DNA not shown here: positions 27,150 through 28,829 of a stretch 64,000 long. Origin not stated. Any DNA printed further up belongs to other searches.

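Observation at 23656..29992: Compact five-gene cluster: two tandem paralogs of an uncharacterised family, an FrhB-like Fe-S flavoprotein, an EPSP-synthase-family enolpyruvyl transferase and an MFS exporter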

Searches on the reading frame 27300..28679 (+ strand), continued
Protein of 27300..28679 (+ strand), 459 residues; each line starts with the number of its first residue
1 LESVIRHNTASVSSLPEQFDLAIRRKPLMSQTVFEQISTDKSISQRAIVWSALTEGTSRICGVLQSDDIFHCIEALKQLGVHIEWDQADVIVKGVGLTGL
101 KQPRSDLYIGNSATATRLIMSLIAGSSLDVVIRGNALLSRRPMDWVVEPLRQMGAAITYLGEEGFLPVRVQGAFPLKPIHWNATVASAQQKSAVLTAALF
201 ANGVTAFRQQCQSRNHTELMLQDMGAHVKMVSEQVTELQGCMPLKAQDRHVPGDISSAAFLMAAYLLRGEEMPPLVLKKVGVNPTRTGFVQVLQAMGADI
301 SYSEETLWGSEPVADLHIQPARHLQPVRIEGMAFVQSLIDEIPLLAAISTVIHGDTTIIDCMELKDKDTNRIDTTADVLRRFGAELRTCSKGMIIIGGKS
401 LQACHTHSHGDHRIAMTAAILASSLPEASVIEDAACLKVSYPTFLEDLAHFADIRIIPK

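Call 48: find_encoding_contigs(protein=P0041, flank=10000, max_places=1)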
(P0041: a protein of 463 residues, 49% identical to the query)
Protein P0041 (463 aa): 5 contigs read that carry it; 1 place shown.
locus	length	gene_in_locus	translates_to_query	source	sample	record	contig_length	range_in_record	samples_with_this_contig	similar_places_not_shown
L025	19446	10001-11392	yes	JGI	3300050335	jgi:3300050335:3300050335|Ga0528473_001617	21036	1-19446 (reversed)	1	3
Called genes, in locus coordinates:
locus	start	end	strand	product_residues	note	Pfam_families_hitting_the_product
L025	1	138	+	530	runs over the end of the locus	PF00239:Resolvase, PF07508:Recombinase, PF13408:Zn_ribbon_recom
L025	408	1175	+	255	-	PF23441:SDR, PF00106:adh_short, PF08659:KR (faint), PF13561:adh_short_C2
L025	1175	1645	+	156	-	PF00583:Acetyltransf_1, PF13527:Acetyltransf_9 (weak), PF13673:Acetyltransf_10, PF13508:Acetyltransf_7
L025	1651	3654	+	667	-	-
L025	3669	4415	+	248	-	PF02633:Creatininase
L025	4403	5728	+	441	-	PF00202:Aminotran_3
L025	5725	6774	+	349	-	PF17396:DUF1611_N, PF07755:DUF1611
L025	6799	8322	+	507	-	PF00496:SBP_bac_5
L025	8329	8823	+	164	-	PF00583:Acetyltransf_1, PF13673:Acetyltransf_10, PF13508:Acetyltransf_7, PF14542:Acetyltransf_CG (faint), PF08445:FR47 (weak)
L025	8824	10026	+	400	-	PF12837:Fer4_6 (faint), PF13237:Fer4_10 (faint), PF13187:Fer4_9 (weak), PF04422:FrhB_FdhB_N, PF04432:FrhB_FdhB_C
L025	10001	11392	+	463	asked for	PF00275:EPSP_synthase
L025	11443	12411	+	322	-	PF02126:PTE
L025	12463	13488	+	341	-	PF00793:DAHP_synth_1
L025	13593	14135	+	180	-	PF02525:Flavodoxin_2, PF03358:FMN_red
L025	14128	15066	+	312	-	PF00892:EamA, PF03151:TPT (weak)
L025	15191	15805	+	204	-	PF01470:Peptidase_C15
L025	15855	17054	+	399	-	PF07508:Recombinase, PF13408:Zn_ribbon_recom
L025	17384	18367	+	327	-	PF00248:Aldo_ket_red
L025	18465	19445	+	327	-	?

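Call 49: find_encoding_contigs(protein=P0053, flank=10000, max_places=1)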
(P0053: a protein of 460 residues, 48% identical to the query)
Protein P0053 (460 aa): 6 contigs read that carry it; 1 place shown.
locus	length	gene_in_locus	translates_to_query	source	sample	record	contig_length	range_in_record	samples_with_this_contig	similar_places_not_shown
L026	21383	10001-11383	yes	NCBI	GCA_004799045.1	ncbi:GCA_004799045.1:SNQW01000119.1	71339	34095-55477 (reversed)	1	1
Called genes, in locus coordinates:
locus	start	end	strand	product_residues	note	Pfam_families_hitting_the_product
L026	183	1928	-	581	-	PF02903:Alpha-amylase_N, PF00128:Alpha-amylase, PF16657:Malt_amylase_C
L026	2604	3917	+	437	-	PF01547:SBP_bac_1, PF13416:SBP_bac_8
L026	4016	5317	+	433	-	PF00528:BPD_transp_1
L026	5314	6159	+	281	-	PF00528:BPD_transp_1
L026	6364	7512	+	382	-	PF07755:DUF1611 (weak)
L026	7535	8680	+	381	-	PF07755:DUF1611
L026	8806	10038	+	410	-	PF00037:Fer4 (faint), PF12797:Fer4_2 (faint), PF12837:Fer4_6 (faint), PF14697:Fer4_21 (faint), PF12838:Fer4_7 (weak), PF13187:Fer4_9 (weak), PF04422:FrhB_FdhB_N, PF04432:FrhB_FdhB_C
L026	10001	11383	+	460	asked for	PF00275:EPSP_synthase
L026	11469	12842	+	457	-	PF01554:MatE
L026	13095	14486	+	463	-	PF00375:SDF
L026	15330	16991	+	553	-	PF05157:MshEN, PF00437:T2SSE, PF13191:AAA_16 (weak)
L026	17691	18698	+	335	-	PF01478:Peptidase_A24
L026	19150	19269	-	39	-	-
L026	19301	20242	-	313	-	PF08279:HTH_11, PF13280:WYL, PF25583:WCX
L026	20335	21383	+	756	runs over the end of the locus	PF02463:SMC_N (faint), PF13191:AAA_16 (faint), PF13401:AAA_22 (faint), PF13555:AAA_29 (faint), PF01443:Viral_helicase1 (faint), PF13304:AAA_21 (faint), PF17755:UvrA_DNA-bind (faint), PF00005:ABC_tran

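Call 52: find_encoding_contigs(protein=P0039, flank=10000, max_places=3)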
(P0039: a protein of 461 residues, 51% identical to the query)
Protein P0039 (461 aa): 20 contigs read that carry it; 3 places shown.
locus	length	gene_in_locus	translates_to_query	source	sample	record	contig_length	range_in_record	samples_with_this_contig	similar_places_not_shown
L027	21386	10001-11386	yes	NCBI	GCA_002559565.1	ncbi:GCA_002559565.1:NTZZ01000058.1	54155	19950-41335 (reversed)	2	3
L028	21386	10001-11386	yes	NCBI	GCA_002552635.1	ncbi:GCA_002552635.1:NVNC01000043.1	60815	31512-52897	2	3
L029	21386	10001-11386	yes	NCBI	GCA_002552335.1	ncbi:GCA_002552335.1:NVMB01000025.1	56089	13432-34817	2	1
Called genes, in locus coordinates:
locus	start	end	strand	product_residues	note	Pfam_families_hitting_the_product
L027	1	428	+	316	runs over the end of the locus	PF06166:DUF979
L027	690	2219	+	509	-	PF00496:SBP_bac_5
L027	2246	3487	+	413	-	PF13535:ATP-grasp_4, PF18603:LAL_C2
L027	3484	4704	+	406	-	PF07690:MFS_1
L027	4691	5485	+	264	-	PF23441:SDR, PF00106:adh_short, PF02719:Polysacc_synt_2 (weak), PF08643:DUF1776 (weak), PF08659:KR, PF13561:adh_short_C2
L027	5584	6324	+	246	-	PF02633:Creatininase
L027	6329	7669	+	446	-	PF00202:Aminotran_3, PF00155:Aminotran_1_2 (weak)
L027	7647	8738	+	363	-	PF17396:DUF1611_N, PF07755:DUF1611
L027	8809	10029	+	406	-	PF00037:Fer4, PF12797:Fer4_2 (faint), PF12837:Fer4_6 (faint), PF14697:Fer4_21 (weak), PF12838:Fer4_7, PF13187:Fer4_9 (weak), PF04422:FrhB_FdhB_N, PF04432:FrhB_FdhB_C, +2 more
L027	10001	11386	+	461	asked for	PF00275:EPSP_synthase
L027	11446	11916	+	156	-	PF00583:Acetyltransf_1, PF13508:Acetyltransf_7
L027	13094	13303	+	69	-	-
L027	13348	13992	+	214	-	PF00565:SNase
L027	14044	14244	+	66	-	-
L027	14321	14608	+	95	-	-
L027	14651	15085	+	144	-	PF02600:DsbB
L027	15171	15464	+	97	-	PF12840:HTH_20, PF01022:HTH_5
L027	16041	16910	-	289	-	PF00126:HTH_1, PF03466:LysR_substrate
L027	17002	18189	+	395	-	PF00083:Sugar_tr, PF07690:MFS_1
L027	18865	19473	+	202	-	PF00485:PRK, PF01121:CoaE (faint), PF13238:AAA_18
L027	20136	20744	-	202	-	PF00440:TetR_N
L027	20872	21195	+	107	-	-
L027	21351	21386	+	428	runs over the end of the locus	PF22813:TcaA_2nd, PF22820:TcaA_3rd_4th, PF25155:NTF2_YvbJ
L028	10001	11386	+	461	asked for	PF00275:EPSP_synthase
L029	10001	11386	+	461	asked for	PF00275:EPSP_synthase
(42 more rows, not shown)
